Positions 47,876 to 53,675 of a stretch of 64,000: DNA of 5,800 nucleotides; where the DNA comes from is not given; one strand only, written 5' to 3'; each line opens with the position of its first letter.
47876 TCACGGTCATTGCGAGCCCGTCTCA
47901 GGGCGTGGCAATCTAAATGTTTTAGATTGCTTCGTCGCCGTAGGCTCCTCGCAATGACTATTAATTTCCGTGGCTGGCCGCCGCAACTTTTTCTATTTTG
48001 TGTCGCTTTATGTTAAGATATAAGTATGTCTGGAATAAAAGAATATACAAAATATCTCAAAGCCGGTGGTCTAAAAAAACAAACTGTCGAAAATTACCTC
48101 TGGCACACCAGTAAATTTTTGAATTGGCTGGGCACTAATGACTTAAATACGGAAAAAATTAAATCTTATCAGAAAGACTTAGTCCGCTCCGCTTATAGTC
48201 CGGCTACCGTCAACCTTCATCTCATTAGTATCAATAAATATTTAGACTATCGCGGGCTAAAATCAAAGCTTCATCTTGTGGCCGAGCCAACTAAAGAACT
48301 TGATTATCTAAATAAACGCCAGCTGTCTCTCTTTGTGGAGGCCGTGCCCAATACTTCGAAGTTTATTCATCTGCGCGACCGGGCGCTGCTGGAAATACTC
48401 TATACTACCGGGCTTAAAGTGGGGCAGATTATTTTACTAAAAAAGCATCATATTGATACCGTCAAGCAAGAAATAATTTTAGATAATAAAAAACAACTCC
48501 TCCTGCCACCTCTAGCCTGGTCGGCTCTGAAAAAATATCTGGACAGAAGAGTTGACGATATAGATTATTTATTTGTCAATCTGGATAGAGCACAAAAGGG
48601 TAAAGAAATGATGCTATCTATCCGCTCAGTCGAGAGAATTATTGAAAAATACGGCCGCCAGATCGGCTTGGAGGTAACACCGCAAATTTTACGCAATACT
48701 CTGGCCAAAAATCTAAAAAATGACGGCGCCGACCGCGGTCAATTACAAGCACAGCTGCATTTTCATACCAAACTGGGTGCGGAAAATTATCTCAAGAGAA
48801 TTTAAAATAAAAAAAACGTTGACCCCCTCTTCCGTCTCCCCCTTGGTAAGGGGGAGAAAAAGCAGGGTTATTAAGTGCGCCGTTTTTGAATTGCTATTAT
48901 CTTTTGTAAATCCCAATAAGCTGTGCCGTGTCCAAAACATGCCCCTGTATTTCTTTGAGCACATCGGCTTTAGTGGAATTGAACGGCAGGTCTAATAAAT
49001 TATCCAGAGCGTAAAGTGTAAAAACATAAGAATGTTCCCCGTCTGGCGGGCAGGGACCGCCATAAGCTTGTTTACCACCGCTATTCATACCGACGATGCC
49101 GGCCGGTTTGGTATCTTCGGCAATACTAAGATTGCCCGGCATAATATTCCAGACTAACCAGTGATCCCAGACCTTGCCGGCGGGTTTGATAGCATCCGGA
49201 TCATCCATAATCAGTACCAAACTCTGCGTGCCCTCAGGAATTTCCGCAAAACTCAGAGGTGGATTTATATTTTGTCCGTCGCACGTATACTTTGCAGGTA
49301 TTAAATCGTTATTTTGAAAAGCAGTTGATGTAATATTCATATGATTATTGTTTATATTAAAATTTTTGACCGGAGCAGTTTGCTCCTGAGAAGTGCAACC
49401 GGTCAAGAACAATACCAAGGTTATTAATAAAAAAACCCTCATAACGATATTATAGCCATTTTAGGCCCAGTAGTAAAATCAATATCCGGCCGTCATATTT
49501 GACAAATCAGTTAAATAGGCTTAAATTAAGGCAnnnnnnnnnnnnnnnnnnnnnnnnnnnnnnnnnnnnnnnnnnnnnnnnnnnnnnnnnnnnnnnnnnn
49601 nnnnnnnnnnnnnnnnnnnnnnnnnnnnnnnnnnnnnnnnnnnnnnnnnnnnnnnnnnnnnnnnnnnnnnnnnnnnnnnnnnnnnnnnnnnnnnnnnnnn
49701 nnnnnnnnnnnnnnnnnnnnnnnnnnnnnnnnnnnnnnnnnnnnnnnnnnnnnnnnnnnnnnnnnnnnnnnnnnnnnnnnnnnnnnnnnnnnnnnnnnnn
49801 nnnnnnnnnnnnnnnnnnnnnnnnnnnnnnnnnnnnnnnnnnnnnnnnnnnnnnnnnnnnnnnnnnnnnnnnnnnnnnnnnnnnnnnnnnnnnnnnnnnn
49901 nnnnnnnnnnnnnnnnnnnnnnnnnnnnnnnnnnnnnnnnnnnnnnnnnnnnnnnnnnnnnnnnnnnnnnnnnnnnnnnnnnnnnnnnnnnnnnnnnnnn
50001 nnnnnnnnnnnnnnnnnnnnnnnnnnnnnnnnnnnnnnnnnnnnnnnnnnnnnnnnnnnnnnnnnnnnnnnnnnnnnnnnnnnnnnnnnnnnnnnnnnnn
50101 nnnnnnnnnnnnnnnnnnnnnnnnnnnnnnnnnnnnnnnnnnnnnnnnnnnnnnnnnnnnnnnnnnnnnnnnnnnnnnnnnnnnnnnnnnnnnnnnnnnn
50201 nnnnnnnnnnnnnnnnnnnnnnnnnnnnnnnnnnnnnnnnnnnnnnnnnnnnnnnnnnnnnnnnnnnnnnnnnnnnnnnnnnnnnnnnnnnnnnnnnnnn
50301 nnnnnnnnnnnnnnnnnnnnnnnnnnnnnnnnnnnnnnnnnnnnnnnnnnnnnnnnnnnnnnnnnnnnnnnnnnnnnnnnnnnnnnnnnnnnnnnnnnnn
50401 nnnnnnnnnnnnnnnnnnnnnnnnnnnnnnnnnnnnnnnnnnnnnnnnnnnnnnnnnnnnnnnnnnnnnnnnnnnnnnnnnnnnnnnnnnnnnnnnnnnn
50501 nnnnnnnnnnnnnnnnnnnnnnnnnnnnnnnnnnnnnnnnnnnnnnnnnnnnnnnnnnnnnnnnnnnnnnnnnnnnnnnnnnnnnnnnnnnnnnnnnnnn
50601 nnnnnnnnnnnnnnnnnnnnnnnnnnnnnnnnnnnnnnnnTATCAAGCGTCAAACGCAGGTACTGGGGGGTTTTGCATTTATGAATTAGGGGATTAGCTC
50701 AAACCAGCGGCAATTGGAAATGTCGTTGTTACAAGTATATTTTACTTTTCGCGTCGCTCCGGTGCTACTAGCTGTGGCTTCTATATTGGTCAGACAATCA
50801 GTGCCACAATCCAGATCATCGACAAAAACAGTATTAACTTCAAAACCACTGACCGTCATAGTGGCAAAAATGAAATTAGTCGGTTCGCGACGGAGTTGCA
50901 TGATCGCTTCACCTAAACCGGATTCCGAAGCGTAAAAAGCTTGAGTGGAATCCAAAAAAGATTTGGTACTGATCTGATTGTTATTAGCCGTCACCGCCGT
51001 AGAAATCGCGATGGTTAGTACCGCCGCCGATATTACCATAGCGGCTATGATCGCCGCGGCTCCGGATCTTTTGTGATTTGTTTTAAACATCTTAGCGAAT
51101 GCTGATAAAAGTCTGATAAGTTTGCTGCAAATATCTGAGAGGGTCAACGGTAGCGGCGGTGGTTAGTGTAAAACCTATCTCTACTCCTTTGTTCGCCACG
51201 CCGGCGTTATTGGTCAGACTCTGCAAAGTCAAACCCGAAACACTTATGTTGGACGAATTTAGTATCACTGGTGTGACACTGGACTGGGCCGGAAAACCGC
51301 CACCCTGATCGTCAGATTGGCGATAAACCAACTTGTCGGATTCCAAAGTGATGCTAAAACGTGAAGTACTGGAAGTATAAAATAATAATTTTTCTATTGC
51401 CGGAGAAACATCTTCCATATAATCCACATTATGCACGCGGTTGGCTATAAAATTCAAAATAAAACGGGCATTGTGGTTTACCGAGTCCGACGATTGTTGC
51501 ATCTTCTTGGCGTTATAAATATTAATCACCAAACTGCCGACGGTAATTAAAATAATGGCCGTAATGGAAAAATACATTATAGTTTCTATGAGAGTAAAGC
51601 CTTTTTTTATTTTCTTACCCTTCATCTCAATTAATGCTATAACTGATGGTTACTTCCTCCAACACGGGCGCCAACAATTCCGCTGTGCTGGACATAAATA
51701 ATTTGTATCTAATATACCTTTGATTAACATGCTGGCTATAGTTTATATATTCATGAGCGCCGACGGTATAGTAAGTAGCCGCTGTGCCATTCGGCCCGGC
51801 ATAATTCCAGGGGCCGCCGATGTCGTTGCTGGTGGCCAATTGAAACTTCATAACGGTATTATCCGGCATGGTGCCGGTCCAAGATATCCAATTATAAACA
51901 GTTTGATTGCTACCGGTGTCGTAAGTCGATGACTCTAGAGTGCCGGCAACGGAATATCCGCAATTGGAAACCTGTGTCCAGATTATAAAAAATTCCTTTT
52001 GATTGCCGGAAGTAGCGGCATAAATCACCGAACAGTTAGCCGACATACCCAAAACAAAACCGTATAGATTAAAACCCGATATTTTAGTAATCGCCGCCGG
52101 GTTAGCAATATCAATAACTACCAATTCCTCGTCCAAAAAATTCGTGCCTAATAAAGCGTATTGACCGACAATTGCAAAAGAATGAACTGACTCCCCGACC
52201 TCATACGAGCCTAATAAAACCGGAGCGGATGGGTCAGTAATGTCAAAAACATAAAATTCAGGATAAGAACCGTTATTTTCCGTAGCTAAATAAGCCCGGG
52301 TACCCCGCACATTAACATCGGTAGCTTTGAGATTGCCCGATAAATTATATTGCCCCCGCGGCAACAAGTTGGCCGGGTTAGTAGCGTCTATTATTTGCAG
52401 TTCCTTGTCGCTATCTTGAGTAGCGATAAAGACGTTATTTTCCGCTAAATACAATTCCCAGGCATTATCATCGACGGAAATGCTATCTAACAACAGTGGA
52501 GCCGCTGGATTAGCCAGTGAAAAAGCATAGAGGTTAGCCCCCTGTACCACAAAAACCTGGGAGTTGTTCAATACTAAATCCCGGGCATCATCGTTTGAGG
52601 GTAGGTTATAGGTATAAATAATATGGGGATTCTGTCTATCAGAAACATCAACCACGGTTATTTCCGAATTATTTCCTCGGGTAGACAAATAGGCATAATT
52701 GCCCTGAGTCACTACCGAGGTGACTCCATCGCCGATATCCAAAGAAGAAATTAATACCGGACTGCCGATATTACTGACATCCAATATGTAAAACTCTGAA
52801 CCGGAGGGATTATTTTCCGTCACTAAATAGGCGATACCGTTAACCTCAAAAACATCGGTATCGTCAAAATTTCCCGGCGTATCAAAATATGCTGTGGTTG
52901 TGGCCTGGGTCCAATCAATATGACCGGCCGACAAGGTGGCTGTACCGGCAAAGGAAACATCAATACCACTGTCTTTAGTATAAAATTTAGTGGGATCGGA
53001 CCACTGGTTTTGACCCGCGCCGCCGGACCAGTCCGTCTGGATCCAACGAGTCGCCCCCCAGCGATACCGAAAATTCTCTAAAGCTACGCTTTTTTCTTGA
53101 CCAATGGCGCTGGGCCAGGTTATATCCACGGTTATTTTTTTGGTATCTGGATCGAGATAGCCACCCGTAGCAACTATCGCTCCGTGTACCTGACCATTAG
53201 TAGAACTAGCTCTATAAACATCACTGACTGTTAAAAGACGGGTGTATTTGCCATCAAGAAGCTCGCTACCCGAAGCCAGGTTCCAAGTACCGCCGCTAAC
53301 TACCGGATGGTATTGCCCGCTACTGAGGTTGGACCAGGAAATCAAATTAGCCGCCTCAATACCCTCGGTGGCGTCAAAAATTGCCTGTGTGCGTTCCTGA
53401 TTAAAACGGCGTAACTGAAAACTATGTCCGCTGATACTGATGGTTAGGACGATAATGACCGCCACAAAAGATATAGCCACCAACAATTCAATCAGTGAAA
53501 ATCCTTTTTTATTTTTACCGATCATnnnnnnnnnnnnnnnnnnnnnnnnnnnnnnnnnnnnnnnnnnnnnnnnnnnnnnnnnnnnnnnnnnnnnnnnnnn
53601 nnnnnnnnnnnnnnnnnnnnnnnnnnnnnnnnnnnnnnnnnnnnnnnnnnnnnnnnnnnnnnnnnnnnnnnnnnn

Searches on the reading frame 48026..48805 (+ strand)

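Call 44: search_protein_families(library=pfam, proteins=[window:48026-48805:+], max_evalue=0.001)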
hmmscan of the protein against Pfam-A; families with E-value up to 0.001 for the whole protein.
window:48026-48805:+ (259 aa): 3 families
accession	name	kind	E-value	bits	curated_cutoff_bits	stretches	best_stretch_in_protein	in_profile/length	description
PF00589.27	Phage_integrase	-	3.2e-15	56.8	27.1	1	95-246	3-156/172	Phage integrase family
PF13495.12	Phage_int_SAM_4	-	4.2e-06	27.5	27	1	6-69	4-71/85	Phage integrase, N-terminal SAM-like domain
PF02899.23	Phage_int_SAM_1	-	7.8e-06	26.5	22.3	1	4-75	1-78/83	Phage integrase, N-terminal SAM-like domain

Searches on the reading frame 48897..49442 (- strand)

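Call 44: search_protein_families(library=pfam, proteins=[window:48897-49442:-], max_evalue=0.001)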
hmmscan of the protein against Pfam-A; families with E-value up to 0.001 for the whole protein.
window:48897-49442:- (181 aa): 1 family
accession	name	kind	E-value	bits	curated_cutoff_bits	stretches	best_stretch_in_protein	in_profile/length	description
PF01161.25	PBP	-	2.2e-40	138.6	24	1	48-179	2-135/135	Phosphatidylethanolamine-binding protein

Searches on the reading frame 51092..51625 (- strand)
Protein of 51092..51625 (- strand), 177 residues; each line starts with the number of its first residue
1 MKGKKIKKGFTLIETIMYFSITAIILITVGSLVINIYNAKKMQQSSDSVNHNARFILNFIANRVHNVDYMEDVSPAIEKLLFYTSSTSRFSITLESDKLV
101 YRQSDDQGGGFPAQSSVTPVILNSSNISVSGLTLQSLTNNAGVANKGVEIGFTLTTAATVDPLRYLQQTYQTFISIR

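Call 18: search_protein_families(library=pfam, proteins=[window:51092-51625:-], max_evalue=0.001)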
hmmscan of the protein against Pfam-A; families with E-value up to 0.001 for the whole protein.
window:51092-51625:- (177 aa): 1 family
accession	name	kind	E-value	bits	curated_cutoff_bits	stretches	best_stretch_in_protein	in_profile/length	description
PF07963.17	N_methyl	-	0.00057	19.8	21.2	1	6-28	3-25/27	Prokaryotic N-terminal methylation motif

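Call 83: search_protein_families(library=ncbifam, proteins=[window:51092-51625:-], max_evalue=0.01)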
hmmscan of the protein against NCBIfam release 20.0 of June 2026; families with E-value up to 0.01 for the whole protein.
window:51092-51625:- (177 aa): 3 families
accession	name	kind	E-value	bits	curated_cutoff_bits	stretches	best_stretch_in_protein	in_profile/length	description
NF041002.1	pilin_ComGF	equivalog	1.2e-06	28.8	80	1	7-108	1-100/139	competence type IV pilus minor pilin ComGF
NF040982.1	ComGD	equivalog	0.00046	20.6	70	1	7-52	1-46/139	competence type IV pilus minor pilin ComGD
NF038304.1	EPS_HpsC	equivalog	0.0022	17.6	200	1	4-70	17-83/318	hormogonium polysaccharide secretion pseudopilin HpsC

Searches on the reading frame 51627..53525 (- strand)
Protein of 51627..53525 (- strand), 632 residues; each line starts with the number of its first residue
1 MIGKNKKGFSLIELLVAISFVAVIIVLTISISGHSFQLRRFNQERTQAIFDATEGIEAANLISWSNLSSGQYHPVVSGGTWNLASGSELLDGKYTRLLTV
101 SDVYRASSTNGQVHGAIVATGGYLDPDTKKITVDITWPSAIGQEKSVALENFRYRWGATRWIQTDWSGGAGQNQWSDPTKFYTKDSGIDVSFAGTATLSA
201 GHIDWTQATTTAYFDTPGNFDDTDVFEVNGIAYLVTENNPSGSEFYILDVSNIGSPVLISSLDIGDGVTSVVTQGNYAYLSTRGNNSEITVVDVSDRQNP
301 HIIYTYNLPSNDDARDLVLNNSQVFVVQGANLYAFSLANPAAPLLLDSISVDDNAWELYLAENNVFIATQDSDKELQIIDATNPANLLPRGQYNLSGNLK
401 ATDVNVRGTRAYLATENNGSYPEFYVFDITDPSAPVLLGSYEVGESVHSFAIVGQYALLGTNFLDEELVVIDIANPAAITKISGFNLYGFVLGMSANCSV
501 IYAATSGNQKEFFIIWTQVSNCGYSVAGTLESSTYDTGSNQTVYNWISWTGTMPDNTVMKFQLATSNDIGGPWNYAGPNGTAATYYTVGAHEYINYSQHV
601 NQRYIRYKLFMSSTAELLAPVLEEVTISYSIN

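Call 18: search_protein_families(library=pfam, proteins=[window:51627-53525:-], max_evalue=0.001)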
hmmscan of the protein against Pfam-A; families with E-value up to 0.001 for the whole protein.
window:51627-53525:- (632 aa): 3 families
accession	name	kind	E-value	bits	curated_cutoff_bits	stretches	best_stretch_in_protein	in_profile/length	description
PF08309.17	LVIVD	-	1.4e-19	69.5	20.2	1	400-442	3-41/42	LVIVD repeat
PF09826.15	Beta_propel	-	6.5e-07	29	22.4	0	320-462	19-130/495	Beta propeller domain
PF07963.17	N_methyl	-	0.00023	21.1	21.2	1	4-24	2-22/27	Prokaryotic N-terminal methylation motif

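Call 83: search_protein_families(library=ncbifam, proteins=[window:51627-53525:-], max_evalue=0.01)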
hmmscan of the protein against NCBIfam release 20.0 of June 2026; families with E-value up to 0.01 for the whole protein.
window:51627-53525:- (632 aa): 4 families
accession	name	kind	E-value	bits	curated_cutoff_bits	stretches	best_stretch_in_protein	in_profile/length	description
NF041013.1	T4P_ComGE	equivalog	2.1e-06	27.7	49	1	4-58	1-55/83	competence type IV pilus minor pilin ComGE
TIGR02532.1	IV_pilin_GFxxxE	domain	0.0011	18.7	16.3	1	6-28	1-23/24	prepilin-type N-terminal cleavage/methylation domain-containing protein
TIGR01707.1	gspI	equivalog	0.0049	17.3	44.35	1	8-61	1-54/101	type II secretion system minor pseudopilin GspI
NF047828.1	T3SSXpsI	equivalog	0.0059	16.6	150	0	7-52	2-47/132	type II secretion system protein XpsI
